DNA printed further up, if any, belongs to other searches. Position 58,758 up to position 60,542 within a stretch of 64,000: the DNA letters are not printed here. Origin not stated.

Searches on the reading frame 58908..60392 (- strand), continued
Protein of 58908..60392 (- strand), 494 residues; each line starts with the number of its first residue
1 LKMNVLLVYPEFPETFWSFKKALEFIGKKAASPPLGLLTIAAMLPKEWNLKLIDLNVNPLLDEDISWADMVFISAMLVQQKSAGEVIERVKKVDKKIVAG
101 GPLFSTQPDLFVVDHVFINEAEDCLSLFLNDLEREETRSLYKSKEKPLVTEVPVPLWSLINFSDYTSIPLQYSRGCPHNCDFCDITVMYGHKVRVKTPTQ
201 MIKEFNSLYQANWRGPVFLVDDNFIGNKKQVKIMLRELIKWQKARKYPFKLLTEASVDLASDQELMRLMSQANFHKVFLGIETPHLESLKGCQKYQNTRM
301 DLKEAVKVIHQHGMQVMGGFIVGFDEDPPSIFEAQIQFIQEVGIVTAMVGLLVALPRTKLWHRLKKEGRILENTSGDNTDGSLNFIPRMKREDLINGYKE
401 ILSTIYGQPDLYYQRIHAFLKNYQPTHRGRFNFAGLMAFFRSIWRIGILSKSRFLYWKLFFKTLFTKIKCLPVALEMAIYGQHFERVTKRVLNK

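Call 87: search_protein_families(library=pfam, proteins=[L011:6037-7929:+, L011:9735-10619:+, L011:10613-11470:-, L011:11418-11969:-, L013:1160-3406:-, L013:3670-5232:-, L013:6447-7607:-, L013:7592-7891:-, L013:9468-10694:-, L013:10785-11771:+], max_evalue=0.0001)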
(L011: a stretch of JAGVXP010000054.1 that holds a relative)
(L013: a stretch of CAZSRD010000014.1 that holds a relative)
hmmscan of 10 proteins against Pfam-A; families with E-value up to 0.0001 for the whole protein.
L011:6037-7929:+ (630 aa): 7 families
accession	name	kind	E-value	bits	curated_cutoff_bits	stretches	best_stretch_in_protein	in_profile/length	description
PF10996.14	Beta-Casp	-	5e-31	108.2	27.7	1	415-540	1-120/120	Beta-Casp domain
PF17214.9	KH_TffA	-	2.4e-19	69.5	22.6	1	3-63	6-67/68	Transcription termination factor FttA, KH domain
PF07521.17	RMMBL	-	2.9e-16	59.6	21.6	1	558-621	2-63/63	Zn-dependent metallo-hydrolase RNA specificity domain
PF16661.11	Lactamase_B_6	-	1.8e-15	57.3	27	1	194-359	2-174/193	Metallo-beta-lactamase superfamily domain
PF00753.33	Lactamase_B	-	3.4e-15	57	22.7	1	187-358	4-161/196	Metallo-beta-lactamase superfamily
PF12706.13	Lactamase_B_2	-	1.1e-10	41.8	27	1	200-354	2-150/200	Beta-lactamase superfamily domain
PF07650.23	KH_2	-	3.3e-06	27.3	22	1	73-120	5-53/78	KH domain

L011:9735-10619:+ (294 aa): 1 family
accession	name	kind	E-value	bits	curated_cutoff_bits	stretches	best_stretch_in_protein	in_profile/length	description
PF00557.29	Peptidase_M24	-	3.4e-31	109.1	23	1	8-199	2-190/208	Metallopeptidase family M24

L011:10613-11470:- (285 aa): 0 families

L011:11418-11969:- (183 aa): 0 families

L013:1160-3406:- (748 aa): 3 families
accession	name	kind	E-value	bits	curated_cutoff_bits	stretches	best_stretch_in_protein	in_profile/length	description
PF00122.25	E1-E2_ATPase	-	7.9e-57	192.1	28.1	1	218-416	3-180/181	E1-E2 ATPase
PF00702.32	Hydrolase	-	6.1e-39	134.8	26.4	1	434-649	2-191/191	haloacid dehalogenase-like hydrolase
PF00403.32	HMA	-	6.7e-18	65.3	24.8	1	7-65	3-61/62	Heavy-metal-associated domain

L013:3670-5232:- (520 aa): 4 families
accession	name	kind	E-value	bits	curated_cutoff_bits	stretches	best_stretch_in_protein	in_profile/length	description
PF13386.12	DsbD_2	-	6e-48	163.8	24.9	1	149-351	2-199/199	Cytochrome C biogenesis protein transmembrane region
PF00403.32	HMA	-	2.5e-12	47.4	24.8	1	22-81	2-61/62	Heavy-metal-associated domain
PF02683.22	DsbD_TM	-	7.2e-09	35.7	27.1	1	146-355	5-217/219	Cytochrome C biogenesis protein transmembrane domain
PF13473.12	Cupredoxin_1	-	9e-09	35.7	27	1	390-479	15-104/104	Cupredoxin-like domain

L013:6447-7607:- (386 aa): 3 families
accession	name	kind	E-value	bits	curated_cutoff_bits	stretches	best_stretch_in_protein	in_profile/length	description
PF00266.25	Aminotran_5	-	6.5e-90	302.2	21.5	1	7-365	1-370/371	Aminotransferase class-V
PF01041.23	DegT_DnrJ_EryC1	-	4.1e-08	33.3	19.8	1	68-185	42-151/360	DegT/DnrJ/EryC1/StrS aminotransferase family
PF01212.27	Beta_elim_lyase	-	2e-06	27.8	27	1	63-180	45-169/288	Beta-eliminating lyase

L013:7592-7891:- (99 aa): 3 families
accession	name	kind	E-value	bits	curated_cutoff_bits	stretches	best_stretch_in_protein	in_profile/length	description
PF01022.26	HTH_5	-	8.7e-12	45.2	22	1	15-56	1-42/47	Bacterial regulatory protein, arsR family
PF12840.13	HTH_20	-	6.1e-08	33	27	1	13-53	1-42/51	Helix-turn-helix domain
PF25212.1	HVO_A0114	-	1.6e-07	31.4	27.6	1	2-70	9-77/84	HVO_A0114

L013:9468-10694:- (408 aa): 1 family
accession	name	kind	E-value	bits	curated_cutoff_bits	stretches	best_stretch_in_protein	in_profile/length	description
PF04055.27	Radical_SAM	-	2.7e-11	44.4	29.5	1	79-227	4-143/166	Radical SAM superfamily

L013:10785-11771:+ (328 aa): 3 families
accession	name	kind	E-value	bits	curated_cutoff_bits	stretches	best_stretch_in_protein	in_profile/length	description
PF13404.12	HTH_AsnC-type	-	5.9e-25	87.3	27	2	6-47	1-42/42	AsnC-type helix-turn-helix domain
PF13412.12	HTH_24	-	4.1e-23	81.1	21.9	2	6-53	1-48/48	Winged helix-turn-helix DNA-binding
PF01047.28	MarR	-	9.7e-09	35.4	24.6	0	177-224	5-52/59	MarR family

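Call 89: search_dna_similar(query=window:58908-60386:-, collection=plasmids, mode=protein, max_rows=8, max_evalue=1e-20)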
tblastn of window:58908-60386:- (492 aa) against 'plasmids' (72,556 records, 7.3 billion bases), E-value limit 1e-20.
Records with a match: 41; places in all: 44; records where one place covers at least 80% of the query: 31.
Best place of each record, by identity: <60% 41.
By first word of the organism name: Rhizobium 11; Komagataeibacter 7; Vibrio 3; Acaryochloris 1; Chroococcidiopsis 1; Methylocystis 1; Bosea 1; Bradyrhizobium 1; Acetobacter 1; Skermanella 1; and 13 more.
By predicted mobility (MOB-suite, as given by PLSDB): non-mobilizable 29; conjugative 9; mobilizable 3.
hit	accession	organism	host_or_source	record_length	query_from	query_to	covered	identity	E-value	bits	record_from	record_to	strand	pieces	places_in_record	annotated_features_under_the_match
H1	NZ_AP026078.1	Acaryochloris marina MBIC10699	cell culture,Ascidian, Diplosoma similis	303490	1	451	92%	44.0%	6e-125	408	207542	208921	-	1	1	B12-binding domain-containing radical SAM protein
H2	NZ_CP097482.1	Chroococcidiopsis sp. CCNUC1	cell culture,soil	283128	1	451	92%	43.5%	2e-116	384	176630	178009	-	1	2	B12-binding domain-containing radical SAM protein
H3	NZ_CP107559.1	Methylocystis sp. MJC1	whole organism,Alpine Peat Bogs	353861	3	420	85%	41.9%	2e-105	352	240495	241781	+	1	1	B12-binding domain-containing radical SAM protein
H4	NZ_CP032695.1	Rhizobium jaguaris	Calliandra grandiflora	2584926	2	423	86%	40.4%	2e-90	309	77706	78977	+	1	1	none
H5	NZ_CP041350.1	Komagataeibacter xylinus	Ziziphus mauritiana Lam,cell ...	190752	3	444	90%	38.3%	6e-101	339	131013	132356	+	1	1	B12-binding domain-containing radical SAM protein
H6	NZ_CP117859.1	Komagataeibacter oboediens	Cell culture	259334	3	444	90%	38.3%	6e-101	339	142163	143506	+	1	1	B12-binding domain-containing radical SAM protein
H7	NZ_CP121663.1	Rhizobium sp. CB3090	Gliricidia sp.,cell culture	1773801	2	417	85%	40.7%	1e-89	306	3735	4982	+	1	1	record has no annotation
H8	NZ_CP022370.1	Bosea sp. AS-1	-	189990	3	444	90%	38.1%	6e-100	336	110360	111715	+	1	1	none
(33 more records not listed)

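Call 90: search_dna_similar(query=window:58908-60386:-, collection=phages, mode=protein, max_rows=8, max_evalue=1e-20)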
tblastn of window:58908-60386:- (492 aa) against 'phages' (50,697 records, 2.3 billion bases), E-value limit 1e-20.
No match.

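Call 91: get_annotated_region(hit=H1, flank=6000)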
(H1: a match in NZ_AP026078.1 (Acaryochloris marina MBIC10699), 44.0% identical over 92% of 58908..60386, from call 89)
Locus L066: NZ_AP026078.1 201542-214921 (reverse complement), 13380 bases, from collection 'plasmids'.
description: Acaryochloris marina MBIC10699 plasmid pREC3, complete sequence
organism: Acaryochloris marina MBIC10699 (NCBI taxid 2954813)
taxonomy: Bacteria; Cyanobacteriota; Cyanophyceae; Acaryochloridales; Acaryochloridaceae; Acaryochloris; Acaryochloris marina; Acaryochloris marina MBIC10699
host: -; source: cell culture,Ascidian, Diplosoma similis; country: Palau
typing (MOB-suite, as given by PLSDB): conjugative; relaxase MOBF; mating-pair formation MPF_T
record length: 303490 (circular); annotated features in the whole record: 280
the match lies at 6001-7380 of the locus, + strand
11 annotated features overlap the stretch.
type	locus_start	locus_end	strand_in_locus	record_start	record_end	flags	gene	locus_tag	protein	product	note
CDS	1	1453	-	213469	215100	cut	-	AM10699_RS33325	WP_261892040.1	DUF4157 domain-containing protein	-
CDS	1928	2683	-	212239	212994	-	-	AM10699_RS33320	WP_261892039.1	hypothetical protein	-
CDS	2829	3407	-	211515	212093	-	-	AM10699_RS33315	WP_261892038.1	hypothetical protein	-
CDS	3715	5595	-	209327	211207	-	-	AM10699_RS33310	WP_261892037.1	fatty acyl-AMP ligase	-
CDS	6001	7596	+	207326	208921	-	-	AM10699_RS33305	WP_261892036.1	B12-binding domain-containing radical SAM protein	-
CDS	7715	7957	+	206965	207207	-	-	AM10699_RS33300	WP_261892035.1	hypothetical protein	-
CDS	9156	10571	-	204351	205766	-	-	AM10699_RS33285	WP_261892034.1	glycosyltransferase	-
CDS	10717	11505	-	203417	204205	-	-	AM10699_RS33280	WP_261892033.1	hypothetical protein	-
CDS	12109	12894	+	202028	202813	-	-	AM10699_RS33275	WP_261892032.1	hypothetical protein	-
CDS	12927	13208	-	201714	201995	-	-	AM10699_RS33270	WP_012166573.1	cell division protein SepF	-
CDS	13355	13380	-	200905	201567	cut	-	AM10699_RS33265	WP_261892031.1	hypothetical protein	-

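Call 92: get_annotated_region(hit=H5, flank=6000)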
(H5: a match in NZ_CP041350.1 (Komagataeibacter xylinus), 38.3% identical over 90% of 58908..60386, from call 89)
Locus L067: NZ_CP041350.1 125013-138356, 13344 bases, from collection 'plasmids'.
description: Komagataeibacter xylinus strain CGMCC 17276 plasmid pB, complete sequence
organism: Komagataeibacter xylinus (NCBI taxid 28448)
taxonomy: Bacteria; Pseudomonadota; Alphaproteobacteria; Rhodospirillales; Acetobacteraceae; Komagataeibacter; Komagataeibacter xylinus
host: -; source: Ziziphus mauritiana Lam,cell culture,fruit; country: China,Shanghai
typing (MOB-suite, as given by PLSDB): non-mobilizable; replicon rep_cluster_1537
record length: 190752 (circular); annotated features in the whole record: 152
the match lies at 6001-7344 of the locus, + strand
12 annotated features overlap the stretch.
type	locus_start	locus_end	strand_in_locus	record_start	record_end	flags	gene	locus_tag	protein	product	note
CDS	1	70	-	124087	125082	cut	-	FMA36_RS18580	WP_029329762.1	IS481 family transposase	-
CDS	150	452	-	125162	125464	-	-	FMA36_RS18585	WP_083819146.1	ABC transporter ATP-binding protein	-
CDS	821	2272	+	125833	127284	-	-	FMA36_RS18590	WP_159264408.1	multicopper oxidase domain-containing protein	-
CDS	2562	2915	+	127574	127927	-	-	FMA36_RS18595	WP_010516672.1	metalloregulator ArsR/SmtB family transcription factor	GO:0006355 - regulation of DNA-templated transcription [Evidence IEA]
CDS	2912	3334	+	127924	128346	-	arsC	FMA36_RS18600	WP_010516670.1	arsenate reductase (glutaredoxin)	GO:0046685 - response to arsenic-containing substance [Evidence IEA]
CDS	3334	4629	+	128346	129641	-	-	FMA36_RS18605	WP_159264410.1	arsenic transporter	GO:0046685 - response to arsenic-containing substance [Evidence IEA]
CDS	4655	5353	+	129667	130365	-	arsH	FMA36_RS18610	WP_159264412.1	arsenical resistance protein ArsH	GO:0046685 - response to arsenic-containing substance [Evidence IEA]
CDS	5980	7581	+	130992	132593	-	-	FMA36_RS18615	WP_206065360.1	B12-binding domain-containing radical SAM protein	-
CDS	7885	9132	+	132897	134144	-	-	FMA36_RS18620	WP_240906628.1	carbohydrate porin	-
CDS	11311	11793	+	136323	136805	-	-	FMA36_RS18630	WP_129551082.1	hypothetical protein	-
CDS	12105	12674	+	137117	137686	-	-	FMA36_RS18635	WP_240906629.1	cytochrome b/b6 domain-containing protein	-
CDS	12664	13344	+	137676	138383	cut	-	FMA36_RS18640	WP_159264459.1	VIT family protein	-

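Call 93: get_annotated_region(hit=H3, flank=7000)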
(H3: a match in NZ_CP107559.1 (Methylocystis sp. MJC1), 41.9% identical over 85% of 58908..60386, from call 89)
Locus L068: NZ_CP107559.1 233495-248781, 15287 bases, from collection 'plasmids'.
description: Methylocystis sp. MJC1 plasmid unnamed1, complete sequence
organism: Methylocystis sp. MJC1 (NCBI taxid 2654282)
taxonomy: Bacteria; Pseudomonadota; Alphaproteobacteria; Hyphomicrobiales; Methylocystaceae; Methylocystis; Methylocystis sp. MJC1
host: -; source: whole organism,Alpine Peat Bogs; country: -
typing (MOB-suite, as given by PLSDB): non-mobilizable
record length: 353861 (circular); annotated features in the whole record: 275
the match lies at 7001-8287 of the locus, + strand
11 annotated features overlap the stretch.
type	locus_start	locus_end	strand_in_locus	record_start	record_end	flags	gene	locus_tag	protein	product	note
CDS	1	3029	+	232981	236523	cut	-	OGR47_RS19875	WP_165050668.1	hypothetical protein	-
CDS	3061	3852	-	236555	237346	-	-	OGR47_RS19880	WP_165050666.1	S8 family serine peptidase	GO:0006508 - proteolysis [Evidence IEA]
CDS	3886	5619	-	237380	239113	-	-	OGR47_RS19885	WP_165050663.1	adenylate/guanylate cyclase domain-containing protein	-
CDS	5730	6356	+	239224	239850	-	-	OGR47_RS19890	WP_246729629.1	Crp/Fnr family transcriptional regulator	GO:0006355 - regulation of DNA-templated transcription [Evidence IEA]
CDS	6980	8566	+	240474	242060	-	-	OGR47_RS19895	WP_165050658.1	B12-binding domain-containing radical SAM protein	-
CDS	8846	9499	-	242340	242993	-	-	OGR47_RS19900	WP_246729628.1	c-type cytochrome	-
CDS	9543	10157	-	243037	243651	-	-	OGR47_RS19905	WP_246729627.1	c-type cytochrome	-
CDS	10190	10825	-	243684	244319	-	-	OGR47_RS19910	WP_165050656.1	c-type cytochrome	-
CDS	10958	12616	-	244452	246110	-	-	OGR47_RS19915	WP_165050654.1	hypothetical protein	-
CDS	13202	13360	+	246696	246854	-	-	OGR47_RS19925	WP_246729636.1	hypothetical protein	-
CDS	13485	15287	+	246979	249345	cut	-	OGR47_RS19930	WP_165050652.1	autotransporter outer membrane beta-barrel domain-containing protein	-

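Call 94: get_annotated_region(hit=H8, flank=7000)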
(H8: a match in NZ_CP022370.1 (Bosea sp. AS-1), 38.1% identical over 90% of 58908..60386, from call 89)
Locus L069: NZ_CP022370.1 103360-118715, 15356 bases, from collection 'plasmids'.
description: Bosea sp. AS-1 plasmid unnamed1, complete sequence
organism: Bosea sp. AS-1 (NCBI taxid 2015316)
taxonomy: Bacteria; Pseudomonadota; Alphaproteobacteria; Hyphomicrobiales; Boseaceae; Bosea; Bosea sp. AS-1
host: -; source: -; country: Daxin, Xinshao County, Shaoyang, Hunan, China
typing (MOB-suite, as given by PLSDB): conjugative; replicon rep_cluster_479; relaxase MOBP; mating-pair formation MPF_T
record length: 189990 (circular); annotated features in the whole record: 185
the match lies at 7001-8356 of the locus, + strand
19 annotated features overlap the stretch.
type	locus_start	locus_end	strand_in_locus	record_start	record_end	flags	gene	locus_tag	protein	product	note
CDS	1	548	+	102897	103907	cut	-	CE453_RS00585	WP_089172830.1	YegS/Rv2252/BmrU family lipid kinase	GO:0008150 - biological_process [Evidence IEA]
CDS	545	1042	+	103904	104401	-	-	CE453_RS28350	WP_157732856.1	hypothetical protein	-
CDS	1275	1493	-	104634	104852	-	-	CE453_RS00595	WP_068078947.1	hypothetical protein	-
CDS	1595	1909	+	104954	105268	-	-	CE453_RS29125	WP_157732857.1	HAD family hydrolase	-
CDS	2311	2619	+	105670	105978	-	-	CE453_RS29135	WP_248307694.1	hypothetical protein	-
CDS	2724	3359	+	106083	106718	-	-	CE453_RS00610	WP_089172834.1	peroxiredoxin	GO:0098869 - cellular oxidant detoxification [Evidence IEA]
CDS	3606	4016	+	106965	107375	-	-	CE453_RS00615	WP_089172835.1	MBL fold metallo-hydrolase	-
CDS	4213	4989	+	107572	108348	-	-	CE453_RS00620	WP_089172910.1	DsbA family protein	-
CDS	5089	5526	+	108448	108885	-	-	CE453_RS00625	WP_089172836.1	helix-turn-helix domain-containing protein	-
CDS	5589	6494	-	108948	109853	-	-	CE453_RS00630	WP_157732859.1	DUF1223 domain-containing protein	-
CDS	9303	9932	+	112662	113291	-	-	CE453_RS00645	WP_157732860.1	DsbA family protein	-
CDS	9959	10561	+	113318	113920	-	-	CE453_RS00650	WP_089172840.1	DsbA family protein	-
CDS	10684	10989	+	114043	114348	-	-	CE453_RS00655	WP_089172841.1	metalloregulator ArsR/SmtB family transcription factor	GO:0006355 - regulation of DNA-templated transcription [Evidence IEA]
CDS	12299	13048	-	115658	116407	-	-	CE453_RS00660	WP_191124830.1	tetratricopeptide repeat protein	-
CDS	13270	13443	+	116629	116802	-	-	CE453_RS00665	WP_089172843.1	MucR family transcriptional regulator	GO:0006355 - regulation of DNA-templated transcription [Evidence IEA]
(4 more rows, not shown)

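Call 95: get_annotated_region(hit=H2, flank=7000)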
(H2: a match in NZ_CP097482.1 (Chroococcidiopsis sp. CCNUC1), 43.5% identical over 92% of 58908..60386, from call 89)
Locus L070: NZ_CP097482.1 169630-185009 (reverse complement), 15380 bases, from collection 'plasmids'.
description: Chroococcidiopsis sp. CCNUC1 plasmid pB, complete sequence
organism: Chroococcidiopsis sp. CCNUC1 (NCBI taxid 2653189)
taxonomy: Bacteria; Cyanobacteriota; Cyanophyceae; Chroococcidiopsidales; Chroococcidiopsidaceae; Chroococcidiopsis; Chroococcidiopsis sp. CCNUC1
host: -; source: cell culture,soil; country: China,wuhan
typing (MOB-suite, as given by PLSDB): non-mobilizable
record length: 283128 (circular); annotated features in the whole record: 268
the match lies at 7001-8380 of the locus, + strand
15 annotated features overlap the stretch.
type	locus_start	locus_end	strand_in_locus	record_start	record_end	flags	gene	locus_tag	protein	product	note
CDS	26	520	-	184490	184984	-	-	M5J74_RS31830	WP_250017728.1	helix-turn-helix domain-containing protein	-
CDS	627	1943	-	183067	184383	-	-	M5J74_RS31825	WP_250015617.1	IS701 family transposase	-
CDS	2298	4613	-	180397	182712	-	-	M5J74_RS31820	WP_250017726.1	NACHT domain-containing NTPase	-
CDS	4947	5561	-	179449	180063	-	-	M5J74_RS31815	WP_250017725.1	hypothetical protein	-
CDS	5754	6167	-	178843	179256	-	-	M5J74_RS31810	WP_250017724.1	fasciclin domain-containing protein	-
CDS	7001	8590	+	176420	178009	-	-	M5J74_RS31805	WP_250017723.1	B12-binding domain-containing radical SAM protein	-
CDS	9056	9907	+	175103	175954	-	-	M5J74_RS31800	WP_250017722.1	acyl-CoA desaturase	GO:0006633 - fatty acid biosynthetic process [Evidence IEA]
CDS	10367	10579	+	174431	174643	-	-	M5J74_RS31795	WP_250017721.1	NblA/ycf18 family protein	-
CDS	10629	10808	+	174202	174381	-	-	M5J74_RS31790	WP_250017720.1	chlorophyll a/b-binding protein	-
CDS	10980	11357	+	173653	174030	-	-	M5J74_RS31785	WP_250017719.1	rhodanese-like domain-containing protein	-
CDS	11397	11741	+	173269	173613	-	-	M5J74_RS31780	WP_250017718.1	hypothetical protein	-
CDS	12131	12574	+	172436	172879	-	-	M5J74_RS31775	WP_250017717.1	methyltransferase domain-containing protein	-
CDS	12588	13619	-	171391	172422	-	-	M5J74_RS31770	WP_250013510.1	IS630 family transposase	-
CDS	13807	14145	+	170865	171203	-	-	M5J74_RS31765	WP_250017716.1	2Fe-2S iron-sulfur cluster-binding protein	-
CDS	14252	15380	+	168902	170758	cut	ftsH4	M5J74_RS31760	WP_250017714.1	ATP-dependent zinc metalloprotease FtsH4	-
